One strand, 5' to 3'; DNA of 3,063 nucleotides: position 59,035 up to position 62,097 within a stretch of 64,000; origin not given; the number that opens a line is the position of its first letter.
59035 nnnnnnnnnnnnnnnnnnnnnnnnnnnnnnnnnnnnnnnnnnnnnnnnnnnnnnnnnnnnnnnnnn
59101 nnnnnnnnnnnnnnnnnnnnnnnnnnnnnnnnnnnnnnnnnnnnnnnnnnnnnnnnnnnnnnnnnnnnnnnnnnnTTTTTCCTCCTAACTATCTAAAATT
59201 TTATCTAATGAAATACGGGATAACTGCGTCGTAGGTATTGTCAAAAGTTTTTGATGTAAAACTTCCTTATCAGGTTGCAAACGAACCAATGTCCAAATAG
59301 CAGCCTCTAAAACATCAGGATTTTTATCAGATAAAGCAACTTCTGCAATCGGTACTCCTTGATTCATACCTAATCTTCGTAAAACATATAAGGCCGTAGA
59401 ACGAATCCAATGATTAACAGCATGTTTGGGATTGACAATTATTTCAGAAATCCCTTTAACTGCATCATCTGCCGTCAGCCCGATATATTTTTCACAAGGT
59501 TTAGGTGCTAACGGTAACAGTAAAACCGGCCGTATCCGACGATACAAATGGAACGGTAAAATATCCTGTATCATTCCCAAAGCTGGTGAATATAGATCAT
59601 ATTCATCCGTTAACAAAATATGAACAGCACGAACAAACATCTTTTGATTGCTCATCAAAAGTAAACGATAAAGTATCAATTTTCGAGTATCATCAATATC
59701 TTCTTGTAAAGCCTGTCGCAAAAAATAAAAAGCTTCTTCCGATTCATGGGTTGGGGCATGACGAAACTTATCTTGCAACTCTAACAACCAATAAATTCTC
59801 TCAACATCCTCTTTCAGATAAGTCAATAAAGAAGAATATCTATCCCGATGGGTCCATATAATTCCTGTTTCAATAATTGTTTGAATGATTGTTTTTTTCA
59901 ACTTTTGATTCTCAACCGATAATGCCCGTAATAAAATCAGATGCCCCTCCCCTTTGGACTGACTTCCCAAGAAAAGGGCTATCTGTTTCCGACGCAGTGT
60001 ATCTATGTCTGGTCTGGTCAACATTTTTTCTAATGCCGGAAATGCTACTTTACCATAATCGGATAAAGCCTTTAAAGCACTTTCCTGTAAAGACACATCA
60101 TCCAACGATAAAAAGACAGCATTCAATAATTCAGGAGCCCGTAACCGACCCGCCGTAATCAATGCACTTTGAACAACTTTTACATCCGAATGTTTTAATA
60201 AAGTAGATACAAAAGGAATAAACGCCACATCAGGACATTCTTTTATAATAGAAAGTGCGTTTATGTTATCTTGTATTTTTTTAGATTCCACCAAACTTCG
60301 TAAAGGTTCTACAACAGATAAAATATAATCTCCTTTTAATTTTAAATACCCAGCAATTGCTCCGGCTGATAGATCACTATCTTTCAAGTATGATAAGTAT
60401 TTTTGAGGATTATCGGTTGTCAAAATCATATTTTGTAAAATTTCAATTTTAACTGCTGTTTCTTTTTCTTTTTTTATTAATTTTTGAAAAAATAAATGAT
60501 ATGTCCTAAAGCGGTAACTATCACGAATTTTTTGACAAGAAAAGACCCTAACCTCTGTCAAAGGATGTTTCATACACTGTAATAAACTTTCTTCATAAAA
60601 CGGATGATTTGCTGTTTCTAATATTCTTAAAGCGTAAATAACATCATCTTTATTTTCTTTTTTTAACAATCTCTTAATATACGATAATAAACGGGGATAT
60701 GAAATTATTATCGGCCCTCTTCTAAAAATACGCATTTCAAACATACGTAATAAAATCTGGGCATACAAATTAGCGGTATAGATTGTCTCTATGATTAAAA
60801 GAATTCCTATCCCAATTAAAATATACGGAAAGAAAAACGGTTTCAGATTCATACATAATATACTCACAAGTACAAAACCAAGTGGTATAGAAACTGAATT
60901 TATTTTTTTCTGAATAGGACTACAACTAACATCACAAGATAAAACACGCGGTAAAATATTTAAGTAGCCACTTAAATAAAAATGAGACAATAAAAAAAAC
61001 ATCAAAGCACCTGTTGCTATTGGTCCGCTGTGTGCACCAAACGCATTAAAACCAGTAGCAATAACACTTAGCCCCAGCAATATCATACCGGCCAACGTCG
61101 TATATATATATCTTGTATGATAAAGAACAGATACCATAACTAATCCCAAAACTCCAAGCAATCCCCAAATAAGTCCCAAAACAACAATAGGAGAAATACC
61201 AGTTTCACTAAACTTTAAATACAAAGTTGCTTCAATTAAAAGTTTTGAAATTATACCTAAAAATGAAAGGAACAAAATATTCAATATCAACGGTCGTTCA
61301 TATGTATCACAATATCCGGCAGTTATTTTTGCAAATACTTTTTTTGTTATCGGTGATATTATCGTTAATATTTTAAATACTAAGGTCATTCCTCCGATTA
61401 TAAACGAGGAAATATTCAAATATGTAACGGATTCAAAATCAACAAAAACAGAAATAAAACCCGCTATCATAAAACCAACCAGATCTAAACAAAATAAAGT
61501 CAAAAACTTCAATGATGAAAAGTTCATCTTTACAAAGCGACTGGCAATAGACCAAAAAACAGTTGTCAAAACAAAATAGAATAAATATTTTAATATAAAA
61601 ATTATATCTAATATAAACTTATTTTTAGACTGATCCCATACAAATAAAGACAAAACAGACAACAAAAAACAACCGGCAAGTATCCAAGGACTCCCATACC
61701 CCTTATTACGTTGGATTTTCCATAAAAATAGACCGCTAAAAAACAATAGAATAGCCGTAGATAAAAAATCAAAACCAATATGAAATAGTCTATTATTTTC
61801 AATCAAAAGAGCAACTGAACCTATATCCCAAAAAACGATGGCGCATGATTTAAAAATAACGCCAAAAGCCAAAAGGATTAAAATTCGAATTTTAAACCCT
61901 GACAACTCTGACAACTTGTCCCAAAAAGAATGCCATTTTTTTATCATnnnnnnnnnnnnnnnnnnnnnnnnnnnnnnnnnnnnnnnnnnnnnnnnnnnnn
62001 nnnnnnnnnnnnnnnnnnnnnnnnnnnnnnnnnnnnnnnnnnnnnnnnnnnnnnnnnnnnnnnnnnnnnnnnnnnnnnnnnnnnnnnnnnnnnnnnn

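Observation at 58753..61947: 920-aa fusion of a polytopic transporter-like domain with a HEAT/ARM-like repeat domain, coupled to a stand-alone cNMP-binding protein, in an ftsY operon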

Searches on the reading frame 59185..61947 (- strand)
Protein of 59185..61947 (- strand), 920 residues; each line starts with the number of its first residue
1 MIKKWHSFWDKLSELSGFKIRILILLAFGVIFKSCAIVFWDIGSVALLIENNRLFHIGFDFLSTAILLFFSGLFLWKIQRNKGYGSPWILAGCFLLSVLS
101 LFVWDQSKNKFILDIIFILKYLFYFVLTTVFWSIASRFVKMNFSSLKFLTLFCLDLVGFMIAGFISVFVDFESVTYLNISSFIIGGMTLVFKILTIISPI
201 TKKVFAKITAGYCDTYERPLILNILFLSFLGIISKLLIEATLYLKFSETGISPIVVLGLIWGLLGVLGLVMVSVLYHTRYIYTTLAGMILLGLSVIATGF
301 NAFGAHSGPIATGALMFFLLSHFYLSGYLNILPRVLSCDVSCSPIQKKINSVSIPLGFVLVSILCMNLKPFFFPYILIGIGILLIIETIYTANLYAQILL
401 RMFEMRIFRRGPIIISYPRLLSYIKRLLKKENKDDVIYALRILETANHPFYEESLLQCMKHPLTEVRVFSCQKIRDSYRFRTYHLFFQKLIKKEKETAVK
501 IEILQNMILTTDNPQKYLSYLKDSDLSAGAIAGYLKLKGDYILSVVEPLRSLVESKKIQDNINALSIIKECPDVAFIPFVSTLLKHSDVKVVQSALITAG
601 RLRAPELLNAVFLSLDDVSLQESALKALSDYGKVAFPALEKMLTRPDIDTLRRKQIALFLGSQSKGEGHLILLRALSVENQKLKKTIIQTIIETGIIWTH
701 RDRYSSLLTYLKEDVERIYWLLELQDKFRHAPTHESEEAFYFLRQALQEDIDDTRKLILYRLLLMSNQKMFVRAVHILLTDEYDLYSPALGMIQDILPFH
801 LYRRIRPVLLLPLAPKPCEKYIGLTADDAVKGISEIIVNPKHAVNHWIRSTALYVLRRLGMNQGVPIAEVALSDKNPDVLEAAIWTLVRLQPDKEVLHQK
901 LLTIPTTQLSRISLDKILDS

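Call 3: search_protein_families(library=pfam, proteins=[window:59185-61947:-], max_evalue=1)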
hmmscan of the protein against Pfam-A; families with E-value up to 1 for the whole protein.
window:59185-61947:- (920 aa): 4 families
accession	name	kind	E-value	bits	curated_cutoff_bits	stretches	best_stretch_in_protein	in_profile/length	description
PF13646.12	HEAT_2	-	1.9e-12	47.7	27.7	2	847-892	15-60/88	HEAT repeats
PF02985.28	HEAT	-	1.4e-06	28.4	23.5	1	866-891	3-28/31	HEAT repeat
PF13513.12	HEAT_EZ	-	0.013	16.4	27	0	870-890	35-55/55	HEAT-like repeat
PF00514.29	Arm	-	0.47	11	20.6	0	871-888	20-37/41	Armadillo/beta-catenin-like repeat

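Call 4: search_protein_families(library=ncbifam, proteins=[window:59185-61947:-], max_evalue=1)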
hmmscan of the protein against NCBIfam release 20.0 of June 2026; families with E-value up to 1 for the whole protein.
window:59185-61947:- (920 aa): 1 family
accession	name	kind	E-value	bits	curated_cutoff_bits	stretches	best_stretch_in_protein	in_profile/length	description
NF010374.0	PRK13800.1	equivalog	0.056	11.6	1196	0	837-897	813-873/898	fumarate reductase/succinate dehydrogenase flavoprotein subunit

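Call 5: find_homologous_proteins(query=window:59185-61947:-, max_evalue=0.001)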
Query window:59185-61947:- (920 aa): 19 proteins with E <= 0.001 among 8000 candidates.
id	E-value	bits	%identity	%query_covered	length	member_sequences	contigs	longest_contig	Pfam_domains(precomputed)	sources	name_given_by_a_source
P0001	0.0e+0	2028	100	100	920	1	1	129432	PF02985.29,PF13646.13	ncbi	-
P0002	0.0e+0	1037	54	99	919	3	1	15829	PF02985.29,PF13646.13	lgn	-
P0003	5.1e-292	990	50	99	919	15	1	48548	PF02985.29,PF13646.13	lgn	-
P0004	1.5e-289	981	52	99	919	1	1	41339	PF02985.29,PF13646.13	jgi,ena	-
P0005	1.6e-289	981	50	97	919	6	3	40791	PF13646.13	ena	-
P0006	1.0e-287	975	50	100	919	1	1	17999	PF13646.13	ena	-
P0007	4.3e-283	960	50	99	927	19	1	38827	PF02985.29,PF13646.13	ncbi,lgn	-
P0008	3.4e-280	950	50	99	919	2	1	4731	PF13646.13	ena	-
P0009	4.2e-277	940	49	99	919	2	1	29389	PF02985.29,PF13646.13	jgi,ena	-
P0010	2.6e-276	938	49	99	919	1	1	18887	PF02985.29,PF13646.13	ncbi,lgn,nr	ncbi:MAG: HEAT repeat domain-containing protein [Pseudomonadota bacterium]|nr:HEAT repeat domain-con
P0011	4.4e-274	930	49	99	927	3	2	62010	PF02985.29,PF13646.13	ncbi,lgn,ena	-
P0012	1.3e-273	929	48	97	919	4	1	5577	PF02985.29,PF13646.13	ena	-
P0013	9.0e-269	913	47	98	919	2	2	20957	PF02985.29,PF13646.13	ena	-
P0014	1.0e-267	909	48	99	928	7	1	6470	PF13646.13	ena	-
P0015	4.0e-266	904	48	99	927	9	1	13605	PF13646.13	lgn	-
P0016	2.2e-207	709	40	98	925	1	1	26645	PF02985.29,PF13646.13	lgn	-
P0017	6.9e-202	691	45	80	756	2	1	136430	PF13646.13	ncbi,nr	ncbi:MAG: hypothetical protein IKS41_01315 [Alphaproteobacteria bacterium]|nr:hypothetical protein [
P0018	1.1e-21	95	21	95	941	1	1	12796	PF02985.29,PF13513.13,PF13646.13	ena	-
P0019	3.3e-16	77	23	59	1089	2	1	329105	PF02985.29,PF03130.23,PF03219.21,PF00027.36,PF13646.13,PF07690.22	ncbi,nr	ncbi:MAG: MFS transporter [Anaerolineae bacterium]|nr:MFS transporter [Anaerolineae bacterium]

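Call 6: search_solved_structures(query=window:59185-61947:-, max_evalue=10)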
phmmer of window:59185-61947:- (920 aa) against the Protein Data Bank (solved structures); distinct sequences matched with E-value up to 10: 2.
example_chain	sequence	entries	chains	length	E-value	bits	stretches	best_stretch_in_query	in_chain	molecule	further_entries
8aw4_B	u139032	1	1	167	1.3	10.4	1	564-662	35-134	ALPHAREP bGFPD-YY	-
9ijj_4G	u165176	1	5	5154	1.5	10.1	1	449-550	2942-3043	Hydrocephalus-inducing protein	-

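Call 8: search_protein_families(library=pfam, proteins=[P0019, P0018, P0016, P0017], max_evalue=0.1)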
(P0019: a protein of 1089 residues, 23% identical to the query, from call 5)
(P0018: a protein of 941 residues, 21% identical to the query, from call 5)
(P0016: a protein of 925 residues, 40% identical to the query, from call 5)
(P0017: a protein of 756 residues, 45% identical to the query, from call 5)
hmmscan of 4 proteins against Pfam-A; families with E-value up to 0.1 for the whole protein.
P0019 (1089 aa): 10 families
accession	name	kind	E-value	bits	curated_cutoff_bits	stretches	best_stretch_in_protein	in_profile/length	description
PF00027.35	cNMP_binding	-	3.5e-24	85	27.5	1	967-1049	2-89/89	Cyclic nucleotide-binding domain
PF13646.12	HEAT_2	-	1.4e-21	77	27.7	2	585-664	4-87/88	HEAT repeats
PF02985.28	HEAT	-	1.1e-10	41.2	23.5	0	520-542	7-28/31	HEAT repeat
PF07690.21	MFS_1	-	7.3e-09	35.4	33.4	1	140-386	110-346/347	Major Facilitator Superfamily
PF03219.20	TLC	-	2.8e-08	33.5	21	1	25-426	60-491/491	TLC ATP/ADP transporter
PF03130.22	HEAT_PBS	-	5.9e-08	32.9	20.9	0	755-778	4-27/27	PBS lyase HEAT-like repeat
PF13513.12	HEAT_EZ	-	0.00034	21.5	27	0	905-922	38-55/55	HEAT-like repeat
PF00514.29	Arm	-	0.0038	17.7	20.6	0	900-921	18-38/41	Armadillo/beta-catenin-like repeat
PF25562.1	CNBH_CNNM2_C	-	0.048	13.7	27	1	962-1026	53-118/172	Metal transporter CNNM2-like, C-terminal CNBH domain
PF01602.26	Adaptin_N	-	0.078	12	37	0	447-484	148-186/524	Adaptin N terminal region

P0018 (941 aa): 7 families
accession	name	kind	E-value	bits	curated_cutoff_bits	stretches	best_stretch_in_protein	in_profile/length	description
PF13646.12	HEAT_2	-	2e-27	95.7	27.7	4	860-928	15-81/88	HEAT repeats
PF02985.28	HEAT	-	2.1e-15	55.8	23.5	1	879-906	2-29/31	HEAT repeat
PF13513.12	HEAT_EZ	-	1.4e-07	32.3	27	1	879-904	30-55/55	HEAT-like repeat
PF12717.13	Cnd1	-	3e-05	24.6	26.4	0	878-908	22-52/162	non-SMC mitotic condensation complex subunit 1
PF00514.29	Arm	-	0.00044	20.6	20.6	1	879-904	14-39/41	Armadillo/beta-catenin-like repeat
PF21581.3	SCD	-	0.0048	17.6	27.5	0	883-910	36-63/75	Stromalin conservative domain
PF01602.26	Adaptin_N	-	0.022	13.8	37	0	878-913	152-188/524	Adaptin N terminal region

P0016 (925 aa): 6 families
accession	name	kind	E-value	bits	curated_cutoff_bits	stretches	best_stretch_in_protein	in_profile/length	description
PF13646.12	HEAT_2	-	2.6e-19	69.7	27.7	3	423-503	4-84/88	HEAT repeats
PF02985.28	HEAT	-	6.6e-09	35.6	23.5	1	454-477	5-28/31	HEAT repeat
PF01602.26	Adaptin_N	-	0.00033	19.8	37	0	868-914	151-196/524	Adaptin N terminal region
PF13513.12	HEAT_EZ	-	0.0016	19.3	27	0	602-634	19-53/55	HEAT-like repeat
PF00514.29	Arm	-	0.0071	16.8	20.6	0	576-601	8-33/41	Armadillo/beta-catenin-like repeat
PF04277.18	OAD_gamma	-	0.033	15.3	27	0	371-391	3-23/76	Oxaloacetate decarboxylase, gamma chain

P0017 (756 aa): 3 families
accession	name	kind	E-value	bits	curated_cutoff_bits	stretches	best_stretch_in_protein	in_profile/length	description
PF13646.12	HEAT_2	-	1.7e-15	57.5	27.7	3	549-619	5-75/88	HEAT repeats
PF02985.28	HEAT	-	0.0035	17.9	23.5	0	455-478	5-28/31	HEAT repeat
PF14666.11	RICTOR_M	-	0.021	15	27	0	410-477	35-103/104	Rapamycin-insensitive companion of mTOR, middle domain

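Call 10: find_encoding_contigs(protein=P0001, flank=3000, max_places=2)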
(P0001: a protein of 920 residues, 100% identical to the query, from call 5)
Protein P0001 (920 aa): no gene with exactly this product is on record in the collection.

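Call 11: find_encoding_contigs(protein=P0016, flank=6000, max_places=2)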
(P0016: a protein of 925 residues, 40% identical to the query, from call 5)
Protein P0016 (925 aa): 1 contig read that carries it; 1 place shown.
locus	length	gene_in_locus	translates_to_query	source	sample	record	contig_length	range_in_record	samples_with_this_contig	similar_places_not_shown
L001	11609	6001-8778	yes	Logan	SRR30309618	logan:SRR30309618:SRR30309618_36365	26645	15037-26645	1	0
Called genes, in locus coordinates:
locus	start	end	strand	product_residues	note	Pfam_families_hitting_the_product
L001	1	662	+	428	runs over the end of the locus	PF13717:Zn_ribbon_4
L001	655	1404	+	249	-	PF08238:Sel1 (weak)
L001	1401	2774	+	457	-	PF00919:UPF0004, PF04055:Radical_SAM, PF01938:TRAM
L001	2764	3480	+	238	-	PF02562:PhoH, PF13245:AAA_19 (weak), PF13604:AAA_30 (weak)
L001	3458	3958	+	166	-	PF02130:YbeY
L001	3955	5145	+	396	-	PF00919:UPF0004, PF04055:Radical_SAM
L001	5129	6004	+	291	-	PF02881:SRP54_N (weak), PF00448:SRP54, PF13401:AAA_22 (weak), PF13604:AAA_30 (weak)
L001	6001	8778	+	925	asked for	PF13646:HEAT_2 (weak), PF02985:HEAT (faint)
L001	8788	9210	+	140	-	PF00027:cNMP_binding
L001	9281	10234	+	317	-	PF13145:Rotamase_2, PF13616:Rotamase_3, PF00639:Rotamase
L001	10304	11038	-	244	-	PF01863:YgjP-like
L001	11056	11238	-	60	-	-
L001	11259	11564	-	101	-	-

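Call 12: find_encoding_contigs(protein=P0018, flank=6000, max_places=2)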
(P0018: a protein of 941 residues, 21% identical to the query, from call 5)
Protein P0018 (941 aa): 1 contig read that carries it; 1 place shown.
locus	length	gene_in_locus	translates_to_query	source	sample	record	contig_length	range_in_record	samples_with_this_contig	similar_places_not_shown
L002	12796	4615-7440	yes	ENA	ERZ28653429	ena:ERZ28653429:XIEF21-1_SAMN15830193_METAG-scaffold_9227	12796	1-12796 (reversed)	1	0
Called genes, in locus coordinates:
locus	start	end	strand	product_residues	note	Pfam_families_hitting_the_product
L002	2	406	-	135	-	?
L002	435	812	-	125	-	PF00886:Ribosomal_S16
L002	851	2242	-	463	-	PF02881:SRP54_N, PF00448:SRP54, PF06414:Zeta_toxin (weak), PF01656:CbiA (weak), PF02978:SRP_SPB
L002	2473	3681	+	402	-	PF00919:UPF0004, PF04055:Radical_SAM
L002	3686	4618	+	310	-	PF02881:SRP54_N, PF06414:Zeta_toxin, PF00448:SRP54, PF13604:AAA_30 (weak)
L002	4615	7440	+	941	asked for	PF02985:HEAT (faint), PF13513:HEAT_EZ (faint), PF13646:HEAT_2 (weak)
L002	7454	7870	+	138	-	PF00027:cNMP_binding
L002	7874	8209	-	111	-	PF01052:FliMN_C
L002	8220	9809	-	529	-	PF00005:ABC_tran, PF02463:SMC_N (weak), PF13304:AAA_21 (faint), PF13555:AAA_29 (faint), PF08352:oligo_HPY (faint), PF00005:ABC_tran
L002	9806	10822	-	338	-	PF00528:BPD_transp_1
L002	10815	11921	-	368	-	PF00528:BPD_transp_1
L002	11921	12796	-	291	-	?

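Call 30: predict_structure(alignment_id=A1)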
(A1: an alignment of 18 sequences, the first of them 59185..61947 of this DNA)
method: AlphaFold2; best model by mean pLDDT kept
length: 920 residues; sequences in the alignment: 18
mean_pLDDT: 82.9   pTM: 0.51
mean pLDDT of the five models: 82.9, 79.7, 79.6, 76.7, 76.0
residues with pLDDT >= 90: 284; 70-90: 512; 50-70: 83; < 50: 41
segments of 3 or more residues with pLDDT < 50: 202-214, 333-342, 407-415, 818-821
pLDDT, mean of each block of 10 residues (from residue 1): 61 69 90 95 92 88 92 81 82 93 87 92 92 80 72 91 91 92 93 80 41 56 87 93 88 90 90 66 76 89 84 89 75 41 67 91 91 92 91 78 53 51 86 88 78 90 91 87 90 90 92 88 86 86 86 89 90 89 91 93 89 88 91 87 85 89 75 82 86 63 71 89 85 83 89 89 77 83 79 81 85 61 76 88 86 90 89 85 89 87 75 66
secondary structure, 60 per line:
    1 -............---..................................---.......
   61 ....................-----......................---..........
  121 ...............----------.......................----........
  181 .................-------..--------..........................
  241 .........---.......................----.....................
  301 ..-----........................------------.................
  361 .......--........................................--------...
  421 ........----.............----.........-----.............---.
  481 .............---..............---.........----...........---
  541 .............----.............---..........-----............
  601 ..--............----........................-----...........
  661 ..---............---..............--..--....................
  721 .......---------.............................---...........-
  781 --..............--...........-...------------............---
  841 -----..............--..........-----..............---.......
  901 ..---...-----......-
elements in order (helices of 4 or more, strands of 3 or more residues): H2-13 H17-50 H54-80 H86-107 H111-135 H146-168 H173-197 H215-249 H253-275 H280-302 H308-331 H344-367 H370-409 H418-428 H433-445 H450-458 H464-476 H480-493 H497-510 H514-522 H527-537 H541-553 H558-570 H574-583 H589-602 H605-616 H621-644 H650-662 H666-677 H681-694 H701-727 H737-765 H769-779 H783-796 H799-809 H826-837 H846-859 H862-871 H877-890 H894-902 H914-919

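Call 33: fold_search(model_id=the predicted structure, library=pdb)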
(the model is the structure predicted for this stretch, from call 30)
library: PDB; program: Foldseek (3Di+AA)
matches with E <= 10: 912; with E <= 0.001: 41
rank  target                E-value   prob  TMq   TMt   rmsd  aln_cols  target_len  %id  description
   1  8t6a                  4.7e-05  1.00  0.31  0.64   5.7       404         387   16  Human VMAT2 in complex with reserpine (released 2023-11-01)
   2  8jtc                  6.6e-05  1.00  0.32  0.66   5.6       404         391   16  Human VMAT2 complex with reserpine (released 2023-11-29)
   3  8xo9                  6.6e-05  1.00  0.31  0.64   5.6       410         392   16  VMAT2 complex with noradrenaline in cytosol-facing state (released 2024-05-08)
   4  8tgg_A                9.0e-05  1.00  0.32  0.68   5.5       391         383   15  VMAT1 dimer with MPP+ and reserpine (released 2024-03-20)
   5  8tgl_B                1.5e-04  1.00  0.32  0.68   5.4       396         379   17  VMAT1 dimer with norepinephrine and reserpine (released 2024-03-20)
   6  8wll                  1.6e-04  1.00  0.30  0.61   6.2       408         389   17  Cryo-EM structure of human VMAT2 Y422C, in the presence of reserpine, determined in an inward-facing conformation (released 2024-06-12)
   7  8ubz                  1.9e-04  1.00  0.31  0.60   6.3       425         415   15  Choline-bound FLVCR1 (released 2024-03-27)
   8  8tgk_A                2.2e-04  1.00  0.31  0.65   5.7       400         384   16  VMAT1 dimer with histamine and reserpine (released 2024-03-20)
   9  8ttg_A                2.2e-04  1.00  0.31  0.65   5.5       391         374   13  NorA single mutant - E222Q at pH 7.5 (released 2024-05-29)
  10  8wvg_A                2.5e-04  1.00  0.31  0.64   5.9       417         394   16  Human VMAT2 in complex with tetrabenazine (released 2024-09-25)
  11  8tgn_A                2.6e-04  1.00  0.32  0.67   5.5       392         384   18  VMAT1 dimer with serotonin and reserpine (released 2024-03-20)
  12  5j3v_A                3.1e-04  1.00  0.17  0.18  25.3       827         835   11  Crystal structure of human Karyopherin-beta2 bound to the histone H3 tail (released 2016-09-21)
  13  8ucm_A                3.3e-04  1.00  0.32  0.68   5.6       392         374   16  Komagataella pastoris Cytochrome c oxidase in complex with human VMAT2 and Reserpine (released 2024-10-09)
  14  8tgk_B                3.4e-04  1.00  0.31  0.64   5.7       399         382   17  VMAT1 dimer with histamine and reserpine (released 2024-03-20)
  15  8uc0                  3.6e-04  1.00  0.29  0.56   7.2       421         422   15  Endogenous ligand bound FLVCR1 (released 2024-03-27)
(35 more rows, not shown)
